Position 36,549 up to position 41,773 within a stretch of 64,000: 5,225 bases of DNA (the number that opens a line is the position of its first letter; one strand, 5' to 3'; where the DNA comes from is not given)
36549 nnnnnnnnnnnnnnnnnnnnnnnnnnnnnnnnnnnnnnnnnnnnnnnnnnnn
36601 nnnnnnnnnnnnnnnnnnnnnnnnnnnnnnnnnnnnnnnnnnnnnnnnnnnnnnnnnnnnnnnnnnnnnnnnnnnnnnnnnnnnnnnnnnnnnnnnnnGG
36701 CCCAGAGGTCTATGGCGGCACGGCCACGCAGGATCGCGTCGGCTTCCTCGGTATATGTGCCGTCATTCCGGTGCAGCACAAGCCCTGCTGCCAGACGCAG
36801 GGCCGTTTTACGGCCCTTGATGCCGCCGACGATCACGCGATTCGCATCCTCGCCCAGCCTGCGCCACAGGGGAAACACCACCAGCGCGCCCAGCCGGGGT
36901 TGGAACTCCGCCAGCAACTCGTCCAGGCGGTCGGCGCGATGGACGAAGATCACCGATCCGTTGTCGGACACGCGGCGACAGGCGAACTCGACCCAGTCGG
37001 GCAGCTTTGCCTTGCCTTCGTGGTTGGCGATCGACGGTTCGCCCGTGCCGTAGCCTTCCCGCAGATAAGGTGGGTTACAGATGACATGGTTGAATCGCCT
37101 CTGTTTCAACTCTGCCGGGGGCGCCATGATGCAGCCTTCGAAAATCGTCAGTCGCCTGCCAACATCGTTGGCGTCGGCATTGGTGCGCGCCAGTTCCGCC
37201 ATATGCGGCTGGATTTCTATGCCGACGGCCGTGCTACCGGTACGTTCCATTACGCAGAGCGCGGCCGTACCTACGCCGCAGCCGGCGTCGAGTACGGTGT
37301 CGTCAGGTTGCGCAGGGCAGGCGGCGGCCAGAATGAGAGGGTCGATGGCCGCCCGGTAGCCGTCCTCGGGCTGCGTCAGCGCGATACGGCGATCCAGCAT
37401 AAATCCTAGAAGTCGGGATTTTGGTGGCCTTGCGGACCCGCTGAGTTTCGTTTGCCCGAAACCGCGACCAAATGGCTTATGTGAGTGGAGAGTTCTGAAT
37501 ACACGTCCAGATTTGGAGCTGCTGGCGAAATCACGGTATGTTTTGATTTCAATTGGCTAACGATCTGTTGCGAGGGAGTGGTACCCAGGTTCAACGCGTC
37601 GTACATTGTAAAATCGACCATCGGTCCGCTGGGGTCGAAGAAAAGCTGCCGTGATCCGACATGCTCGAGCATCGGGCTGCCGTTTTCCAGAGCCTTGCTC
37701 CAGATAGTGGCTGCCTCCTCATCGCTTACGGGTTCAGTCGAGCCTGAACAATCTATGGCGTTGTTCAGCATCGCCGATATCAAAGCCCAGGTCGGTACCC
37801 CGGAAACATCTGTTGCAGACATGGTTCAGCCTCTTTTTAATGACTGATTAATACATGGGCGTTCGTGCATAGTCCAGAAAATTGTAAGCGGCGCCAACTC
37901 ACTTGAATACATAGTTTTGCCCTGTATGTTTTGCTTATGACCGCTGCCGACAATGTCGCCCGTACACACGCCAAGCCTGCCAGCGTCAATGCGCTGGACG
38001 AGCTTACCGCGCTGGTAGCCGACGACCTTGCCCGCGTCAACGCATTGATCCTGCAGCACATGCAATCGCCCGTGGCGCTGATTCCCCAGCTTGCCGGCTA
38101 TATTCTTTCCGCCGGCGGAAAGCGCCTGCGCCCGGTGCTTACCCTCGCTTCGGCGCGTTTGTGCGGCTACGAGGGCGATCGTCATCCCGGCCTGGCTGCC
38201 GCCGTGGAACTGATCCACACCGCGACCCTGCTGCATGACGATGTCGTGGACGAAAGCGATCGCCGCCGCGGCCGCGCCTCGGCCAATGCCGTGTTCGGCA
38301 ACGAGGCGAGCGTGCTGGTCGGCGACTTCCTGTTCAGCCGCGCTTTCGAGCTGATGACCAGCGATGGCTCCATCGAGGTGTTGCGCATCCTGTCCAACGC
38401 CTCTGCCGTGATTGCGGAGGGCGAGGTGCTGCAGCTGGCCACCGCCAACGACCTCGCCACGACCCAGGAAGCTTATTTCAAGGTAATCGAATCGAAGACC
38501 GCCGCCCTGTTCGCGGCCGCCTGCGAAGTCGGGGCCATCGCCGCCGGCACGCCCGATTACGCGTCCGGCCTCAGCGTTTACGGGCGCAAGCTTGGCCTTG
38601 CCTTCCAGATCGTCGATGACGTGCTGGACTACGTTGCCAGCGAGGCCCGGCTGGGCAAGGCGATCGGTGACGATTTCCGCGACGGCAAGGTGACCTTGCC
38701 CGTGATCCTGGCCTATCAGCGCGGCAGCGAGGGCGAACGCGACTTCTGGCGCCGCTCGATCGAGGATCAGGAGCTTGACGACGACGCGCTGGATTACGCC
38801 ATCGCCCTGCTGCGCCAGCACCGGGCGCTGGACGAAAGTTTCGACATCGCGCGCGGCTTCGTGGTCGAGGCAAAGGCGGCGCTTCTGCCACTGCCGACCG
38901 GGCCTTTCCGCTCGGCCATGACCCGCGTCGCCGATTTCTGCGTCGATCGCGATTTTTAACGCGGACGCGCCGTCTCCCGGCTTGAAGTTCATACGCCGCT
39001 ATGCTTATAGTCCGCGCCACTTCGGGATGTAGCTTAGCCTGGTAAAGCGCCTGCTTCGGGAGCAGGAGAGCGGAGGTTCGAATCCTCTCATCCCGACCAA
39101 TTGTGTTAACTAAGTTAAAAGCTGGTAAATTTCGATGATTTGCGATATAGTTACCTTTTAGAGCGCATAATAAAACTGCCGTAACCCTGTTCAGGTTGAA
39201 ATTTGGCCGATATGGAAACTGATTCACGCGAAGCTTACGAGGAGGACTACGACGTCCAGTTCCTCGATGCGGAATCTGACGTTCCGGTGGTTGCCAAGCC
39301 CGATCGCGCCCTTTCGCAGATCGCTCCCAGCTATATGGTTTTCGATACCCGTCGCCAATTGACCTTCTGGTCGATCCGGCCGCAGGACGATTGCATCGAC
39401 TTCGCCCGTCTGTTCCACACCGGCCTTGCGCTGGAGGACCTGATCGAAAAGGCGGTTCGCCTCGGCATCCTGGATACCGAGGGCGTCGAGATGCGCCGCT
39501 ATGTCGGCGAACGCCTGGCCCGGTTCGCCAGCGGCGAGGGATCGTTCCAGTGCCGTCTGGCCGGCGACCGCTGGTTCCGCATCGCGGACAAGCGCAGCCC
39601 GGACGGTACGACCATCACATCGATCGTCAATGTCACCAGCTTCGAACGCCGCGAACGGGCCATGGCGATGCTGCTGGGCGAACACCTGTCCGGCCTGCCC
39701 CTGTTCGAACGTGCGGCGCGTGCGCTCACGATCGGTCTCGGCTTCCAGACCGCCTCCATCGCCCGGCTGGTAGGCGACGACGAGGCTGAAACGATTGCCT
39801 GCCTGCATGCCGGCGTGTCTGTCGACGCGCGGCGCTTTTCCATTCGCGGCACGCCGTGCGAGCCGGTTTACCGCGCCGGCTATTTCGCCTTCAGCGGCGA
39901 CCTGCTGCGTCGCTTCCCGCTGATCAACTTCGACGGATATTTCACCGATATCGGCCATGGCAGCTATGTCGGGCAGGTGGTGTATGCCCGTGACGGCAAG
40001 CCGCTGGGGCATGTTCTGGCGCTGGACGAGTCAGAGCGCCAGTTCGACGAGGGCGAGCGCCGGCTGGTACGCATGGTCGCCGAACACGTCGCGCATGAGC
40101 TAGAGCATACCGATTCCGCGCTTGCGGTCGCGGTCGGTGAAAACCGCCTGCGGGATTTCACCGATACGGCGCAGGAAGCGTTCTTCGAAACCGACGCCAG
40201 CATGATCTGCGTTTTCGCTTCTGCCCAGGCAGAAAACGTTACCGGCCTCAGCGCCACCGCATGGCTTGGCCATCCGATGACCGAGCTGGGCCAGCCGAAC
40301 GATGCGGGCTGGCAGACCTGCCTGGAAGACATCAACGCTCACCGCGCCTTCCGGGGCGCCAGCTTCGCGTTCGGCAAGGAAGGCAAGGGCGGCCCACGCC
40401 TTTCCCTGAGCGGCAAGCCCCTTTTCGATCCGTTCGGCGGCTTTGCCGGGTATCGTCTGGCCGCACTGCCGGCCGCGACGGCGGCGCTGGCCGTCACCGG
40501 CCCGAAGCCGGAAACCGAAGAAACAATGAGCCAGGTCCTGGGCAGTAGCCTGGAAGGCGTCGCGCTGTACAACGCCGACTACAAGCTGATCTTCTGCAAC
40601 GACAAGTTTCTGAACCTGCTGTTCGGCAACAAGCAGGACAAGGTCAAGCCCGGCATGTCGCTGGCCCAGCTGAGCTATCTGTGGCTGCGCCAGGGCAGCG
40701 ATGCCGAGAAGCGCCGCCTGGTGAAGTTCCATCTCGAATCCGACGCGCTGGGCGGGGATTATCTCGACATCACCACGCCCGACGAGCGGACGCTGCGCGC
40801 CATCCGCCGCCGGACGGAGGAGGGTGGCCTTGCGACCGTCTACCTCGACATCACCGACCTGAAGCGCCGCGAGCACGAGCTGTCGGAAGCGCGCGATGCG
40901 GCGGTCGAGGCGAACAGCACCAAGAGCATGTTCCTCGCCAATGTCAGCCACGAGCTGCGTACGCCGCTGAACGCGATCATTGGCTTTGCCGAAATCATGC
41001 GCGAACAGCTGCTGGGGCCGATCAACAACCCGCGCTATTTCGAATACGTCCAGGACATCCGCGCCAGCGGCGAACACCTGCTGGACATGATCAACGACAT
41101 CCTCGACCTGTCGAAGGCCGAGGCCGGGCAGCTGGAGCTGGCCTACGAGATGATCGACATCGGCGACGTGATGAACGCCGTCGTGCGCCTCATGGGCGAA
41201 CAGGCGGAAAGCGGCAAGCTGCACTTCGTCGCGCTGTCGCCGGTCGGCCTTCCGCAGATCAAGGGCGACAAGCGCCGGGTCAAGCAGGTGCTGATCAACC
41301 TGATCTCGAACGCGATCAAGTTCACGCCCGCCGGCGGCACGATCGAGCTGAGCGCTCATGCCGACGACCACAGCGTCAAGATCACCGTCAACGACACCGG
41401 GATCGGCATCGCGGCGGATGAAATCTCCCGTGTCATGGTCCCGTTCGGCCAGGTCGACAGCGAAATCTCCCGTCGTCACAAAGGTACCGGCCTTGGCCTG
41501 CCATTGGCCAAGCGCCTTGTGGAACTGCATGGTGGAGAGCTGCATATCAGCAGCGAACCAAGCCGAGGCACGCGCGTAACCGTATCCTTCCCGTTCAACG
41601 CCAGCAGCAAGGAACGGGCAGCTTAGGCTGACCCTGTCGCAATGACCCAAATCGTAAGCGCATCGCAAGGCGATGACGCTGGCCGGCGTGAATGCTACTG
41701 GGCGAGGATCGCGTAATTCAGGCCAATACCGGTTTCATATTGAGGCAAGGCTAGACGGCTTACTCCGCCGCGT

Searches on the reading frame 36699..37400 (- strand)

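Call 37: search_protein_families(library=pfam, proteins=[window:36699-37400:-], max_evalue=0.001)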
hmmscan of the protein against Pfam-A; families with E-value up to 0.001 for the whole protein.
window:36699-37400:- (234 aa): 8 families
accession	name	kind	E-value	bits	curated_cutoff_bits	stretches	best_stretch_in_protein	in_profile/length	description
PF05175.20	MTS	-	8e-09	35.8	23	1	24-113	23-109/170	Methyltransferase small domain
PF13649.12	Methyltransf_25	-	1.2e-08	36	27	1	36-109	1-71/97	Methyltransferase domain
PF13847.12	Methyltransf_31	-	2.4e-08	34.2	27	1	32-163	3-119/145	Methyltransferase domain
PF06325.19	PrmA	-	1.7e-06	28.2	22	1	31-109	160-233/296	Ribosomal protein L11 methyltransferase (PrmA)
PF13489.12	Methyltransf_23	-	2.3e-05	24.6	27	1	18-78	8-61/164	Methyltransferase domain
PF08241.18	Methyltransf_11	-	3.1e-05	24.9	21.2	1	37-108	1-66/95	Methyltransferase domain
PF01170.24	UPF0020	-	0.00042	20.5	22.3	0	56-114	77-133/197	RMKL-like, methyltransferase domain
PF02475.24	TRM5-TYW2_MTfase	-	0.00066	20.1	28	0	30-109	34-111/164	TRM5/TYW2 methyltransferase domain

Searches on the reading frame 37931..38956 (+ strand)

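Call 36: search_protein_families(library=pfam, proteins=[window:37931-38956:+], max_evalue=0.001)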
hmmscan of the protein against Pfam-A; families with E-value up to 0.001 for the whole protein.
window:37931-38956:+ (342 aa): 1 family
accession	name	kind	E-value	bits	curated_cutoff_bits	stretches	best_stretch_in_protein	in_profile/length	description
PF00348.22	polyprenyl_synt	-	9.8e-74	248.2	27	1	50-293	3-250/251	Polyprenyl synthetase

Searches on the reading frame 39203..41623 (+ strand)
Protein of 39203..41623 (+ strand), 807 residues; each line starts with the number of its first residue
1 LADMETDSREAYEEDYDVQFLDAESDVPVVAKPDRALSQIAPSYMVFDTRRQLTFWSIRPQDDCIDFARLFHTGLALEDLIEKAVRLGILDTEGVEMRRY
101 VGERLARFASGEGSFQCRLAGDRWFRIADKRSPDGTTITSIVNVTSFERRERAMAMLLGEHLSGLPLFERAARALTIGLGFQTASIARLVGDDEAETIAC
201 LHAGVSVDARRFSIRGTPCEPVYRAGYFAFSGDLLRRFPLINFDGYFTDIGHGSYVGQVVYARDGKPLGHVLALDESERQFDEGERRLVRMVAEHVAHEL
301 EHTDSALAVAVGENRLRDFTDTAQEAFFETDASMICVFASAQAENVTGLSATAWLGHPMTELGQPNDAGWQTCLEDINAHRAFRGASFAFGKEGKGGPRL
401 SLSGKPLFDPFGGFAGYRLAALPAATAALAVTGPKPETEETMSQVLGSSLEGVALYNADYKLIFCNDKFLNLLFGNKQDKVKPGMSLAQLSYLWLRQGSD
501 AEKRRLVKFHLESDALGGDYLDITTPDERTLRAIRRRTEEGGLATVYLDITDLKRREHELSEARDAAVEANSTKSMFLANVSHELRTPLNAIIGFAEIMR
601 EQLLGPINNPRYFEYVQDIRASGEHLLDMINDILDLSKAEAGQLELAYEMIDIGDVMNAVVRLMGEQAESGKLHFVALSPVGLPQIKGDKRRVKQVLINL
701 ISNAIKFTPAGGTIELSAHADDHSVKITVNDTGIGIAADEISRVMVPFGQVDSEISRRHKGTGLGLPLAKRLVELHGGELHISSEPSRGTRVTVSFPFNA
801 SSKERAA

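Call 67: search_protein_families(library=pfam, proteins=[window:39203-41623:+], max_evalue=0.00001)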
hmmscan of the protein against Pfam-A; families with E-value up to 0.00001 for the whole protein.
window:39203-41623:+ (807 aa): 3 families
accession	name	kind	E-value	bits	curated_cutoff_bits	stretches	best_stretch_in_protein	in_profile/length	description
PF02518.31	HATPase_c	-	3.7e-30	105.1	26.4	1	688-798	1-109/111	Histidine kinase-, DNA gyrase B-, and HSP90-like ATPase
PF00512.31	HisKA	-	8e-21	74.3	26.9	1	574-642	2-66/66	His Kinase A (phospho-acceptor) domain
PF12860.13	PAS_7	-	4.4e-17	62.7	27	1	451-557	6-114/115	PAS fold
